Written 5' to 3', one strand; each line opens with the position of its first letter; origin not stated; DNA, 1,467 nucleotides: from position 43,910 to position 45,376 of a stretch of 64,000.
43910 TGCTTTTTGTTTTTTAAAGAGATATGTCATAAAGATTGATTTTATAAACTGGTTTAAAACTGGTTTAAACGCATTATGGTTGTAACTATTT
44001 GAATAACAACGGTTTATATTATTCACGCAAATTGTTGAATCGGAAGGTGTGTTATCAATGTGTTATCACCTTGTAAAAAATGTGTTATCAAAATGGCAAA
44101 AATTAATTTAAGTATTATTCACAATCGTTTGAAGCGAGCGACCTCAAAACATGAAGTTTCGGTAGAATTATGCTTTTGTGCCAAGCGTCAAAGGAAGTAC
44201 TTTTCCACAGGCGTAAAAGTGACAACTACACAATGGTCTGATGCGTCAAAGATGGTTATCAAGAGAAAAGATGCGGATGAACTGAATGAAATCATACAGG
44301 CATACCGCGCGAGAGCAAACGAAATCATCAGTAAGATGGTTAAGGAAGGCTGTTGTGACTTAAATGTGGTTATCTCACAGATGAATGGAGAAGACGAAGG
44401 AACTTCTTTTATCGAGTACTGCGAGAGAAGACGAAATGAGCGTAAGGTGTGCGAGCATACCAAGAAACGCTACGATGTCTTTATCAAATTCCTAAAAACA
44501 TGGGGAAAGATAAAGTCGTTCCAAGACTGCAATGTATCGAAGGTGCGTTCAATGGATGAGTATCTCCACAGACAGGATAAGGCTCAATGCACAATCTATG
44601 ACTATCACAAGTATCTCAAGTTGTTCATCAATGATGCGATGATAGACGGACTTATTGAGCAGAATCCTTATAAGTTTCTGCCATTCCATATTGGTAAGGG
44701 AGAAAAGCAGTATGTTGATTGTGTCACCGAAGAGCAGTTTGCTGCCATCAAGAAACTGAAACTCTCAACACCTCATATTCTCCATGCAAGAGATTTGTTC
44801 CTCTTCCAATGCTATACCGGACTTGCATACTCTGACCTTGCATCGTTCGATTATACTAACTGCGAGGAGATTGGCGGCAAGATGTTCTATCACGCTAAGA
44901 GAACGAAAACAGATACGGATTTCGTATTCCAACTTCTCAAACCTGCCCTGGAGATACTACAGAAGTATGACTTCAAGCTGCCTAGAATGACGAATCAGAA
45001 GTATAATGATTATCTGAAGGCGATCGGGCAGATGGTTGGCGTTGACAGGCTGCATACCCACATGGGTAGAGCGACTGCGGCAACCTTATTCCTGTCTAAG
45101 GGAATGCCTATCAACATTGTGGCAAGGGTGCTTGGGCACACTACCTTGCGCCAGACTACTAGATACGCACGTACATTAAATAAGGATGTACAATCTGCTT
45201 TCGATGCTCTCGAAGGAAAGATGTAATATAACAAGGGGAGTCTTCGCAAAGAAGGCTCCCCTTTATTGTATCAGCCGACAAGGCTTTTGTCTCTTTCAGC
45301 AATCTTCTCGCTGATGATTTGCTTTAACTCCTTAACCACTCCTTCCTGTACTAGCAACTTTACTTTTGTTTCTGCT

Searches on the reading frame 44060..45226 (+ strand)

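Call 52: search_protein_families(library=phrogs, proteins=[window:44060-45226:+], max_evalue=0.00001)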
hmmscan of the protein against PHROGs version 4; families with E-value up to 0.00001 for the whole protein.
window:44060-45226:+ (388 aa): 3 families
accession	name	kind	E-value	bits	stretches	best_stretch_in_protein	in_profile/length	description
phrog_1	-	integration and excision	2e-27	97.7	1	86-385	153-448/611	integrase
phrog_216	-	integration and excision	1.6e-21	77.7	1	178-378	14-230/301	integrase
phrog_7269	-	integration and excision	5e-06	27.4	0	305-380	3-77/89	integrase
